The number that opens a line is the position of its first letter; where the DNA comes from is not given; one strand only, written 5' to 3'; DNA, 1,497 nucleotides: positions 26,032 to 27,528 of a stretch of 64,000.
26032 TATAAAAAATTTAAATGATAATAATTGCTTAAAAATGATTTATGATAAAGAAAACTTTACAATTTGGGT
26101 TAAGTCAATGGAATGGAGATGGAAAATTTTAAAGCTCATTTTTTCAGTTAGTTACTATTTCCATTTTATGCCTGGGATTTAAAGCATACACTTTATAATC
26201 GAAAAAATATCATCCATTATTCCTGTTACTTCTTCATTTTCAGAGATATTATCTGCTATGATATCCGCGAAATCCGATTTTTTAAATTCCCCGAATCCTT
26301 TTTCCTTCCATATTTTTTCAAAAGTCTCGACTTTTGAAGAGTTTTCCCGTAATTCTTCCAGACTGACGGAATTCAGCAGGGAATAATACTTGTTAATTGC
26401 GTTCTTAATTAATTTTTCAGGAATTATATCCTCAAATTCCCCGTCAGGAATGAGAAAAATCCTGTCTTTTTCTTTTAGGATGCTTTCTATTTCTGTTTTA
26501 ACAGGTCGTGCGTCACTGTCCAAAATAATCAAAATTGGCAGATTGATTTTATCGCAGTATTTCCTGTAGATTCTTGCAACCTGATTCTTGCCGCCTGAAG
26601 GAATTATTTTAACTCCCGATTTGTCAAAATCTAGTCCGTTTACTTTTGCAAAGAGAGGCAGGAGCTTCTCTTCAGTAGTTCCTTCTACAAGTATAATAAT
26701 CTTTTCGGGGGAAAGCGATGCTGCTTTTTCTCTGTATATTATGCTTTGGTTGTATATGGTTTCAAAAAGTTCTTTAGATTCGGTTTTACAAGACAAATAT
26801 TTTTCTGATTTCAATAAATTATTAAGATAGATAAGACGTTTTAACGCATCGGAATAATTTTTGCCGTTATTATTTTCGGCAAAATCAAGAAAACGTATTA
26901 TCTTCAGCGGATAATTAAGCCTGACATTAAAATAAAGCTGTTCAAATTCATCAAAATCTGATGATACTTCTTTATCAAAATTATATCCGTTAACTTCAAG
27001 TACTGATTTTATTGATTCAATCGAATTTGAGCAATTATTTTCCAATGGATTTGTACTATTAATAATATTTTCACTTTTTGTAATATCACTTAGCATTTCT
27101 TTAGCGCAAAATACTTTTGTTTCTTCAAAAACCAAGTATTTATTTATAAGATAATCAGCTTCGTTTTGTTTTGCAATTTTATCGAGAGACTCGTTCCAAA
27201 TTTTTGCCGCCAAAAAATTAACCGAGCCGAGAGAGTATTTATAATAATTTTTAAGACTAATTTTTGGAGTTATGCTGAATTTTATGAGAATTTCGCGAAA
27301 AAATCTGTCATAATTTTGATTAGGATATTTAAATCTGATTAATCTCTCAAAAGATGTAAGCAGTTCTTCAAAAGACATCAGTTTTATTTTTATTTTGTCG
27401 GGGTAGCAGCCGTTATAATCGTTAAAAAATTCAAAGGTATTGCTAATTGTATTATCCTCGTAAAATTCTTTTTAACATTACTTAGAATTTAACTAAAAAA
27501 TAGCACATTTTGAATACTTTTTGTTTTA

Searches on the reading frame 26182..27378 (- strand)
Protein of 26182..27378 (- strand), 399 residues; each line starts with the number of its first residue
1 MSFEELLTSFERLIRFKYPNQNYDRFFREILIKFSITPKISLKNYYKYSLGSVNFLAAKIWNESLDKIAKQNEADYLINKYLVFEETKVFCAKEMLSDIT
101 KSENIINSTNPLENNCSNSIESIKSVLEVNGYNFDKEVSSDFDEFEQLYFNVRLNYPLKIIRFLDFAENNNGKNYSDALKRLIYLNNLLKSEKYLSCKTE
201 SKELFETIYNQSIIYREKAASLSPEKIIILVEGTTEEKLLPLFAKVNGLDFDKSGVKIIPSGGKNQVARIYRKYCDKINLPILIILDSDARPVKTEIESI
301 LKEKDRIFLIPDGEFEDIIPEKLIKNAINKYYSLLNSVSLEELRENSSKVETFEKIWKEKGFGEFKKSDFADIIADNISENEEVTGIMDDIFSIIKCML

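Call 10: search_protein_families(library=pfam, proteins=[window:26182-27378:-], max_evalue=0.001)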
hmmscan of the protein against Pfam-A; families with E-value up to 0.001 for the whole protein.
window:26182-27378:- (399 aa): 1 family
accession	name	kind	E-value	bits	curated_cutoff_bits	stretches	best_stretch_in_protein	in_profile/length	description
PF20469.4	OLD-like_TOPRIM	-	3.7e-13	50.2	23.2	1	228-289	6-67/67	Overcoming lysogenization defect protein-like, TOPRIM domain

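Call 61: search_protein_families(library=padloc, proteins=[window:26182-27378:-], max_evalue=0.00001)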
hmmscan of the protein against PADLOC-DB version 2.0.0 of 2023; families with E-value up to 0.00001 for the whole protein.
window:26182-27378:- (399 aa): 10 families
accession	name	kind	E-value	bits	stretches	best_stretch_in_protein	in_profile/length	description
PDLC00070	GajA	-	1.5e-12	45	1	226-378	388-548/596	AAA ATPase domain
PDLC00085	GajA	-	4.9e-11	40.1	1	226-337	379-489/580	AAA ATPase domain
PDLC00080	GajA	-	1.1e-10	39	1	226-324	386-466/622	AAA ATPase domain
PDLC00099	GajA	-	2.5e-10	37.9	1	227-321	394-474/626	AAA ATPase domain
PDLC00067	GajA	-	1.6e-09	34.8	1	226-382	397-579/604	AAA ATPase domain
PDLC02358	Old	-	1.9e-07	28.3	1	228-306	387-465/578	Old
PDLC00074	GajA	-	3e-07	27.5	1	226-292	212-276/480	AAA ATPase domain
PDLC00090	GajA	-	1.8e-06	24.9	1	226-294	416-482/659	AAA ATPase domain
PDLC00089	GajA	-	2.2e-06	25.4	1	226-290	70-132/311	AAA ATPase domain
PDLC00071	GajA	-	3.2e-06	24.2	0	226-302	373-448/588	AAA ATPase domain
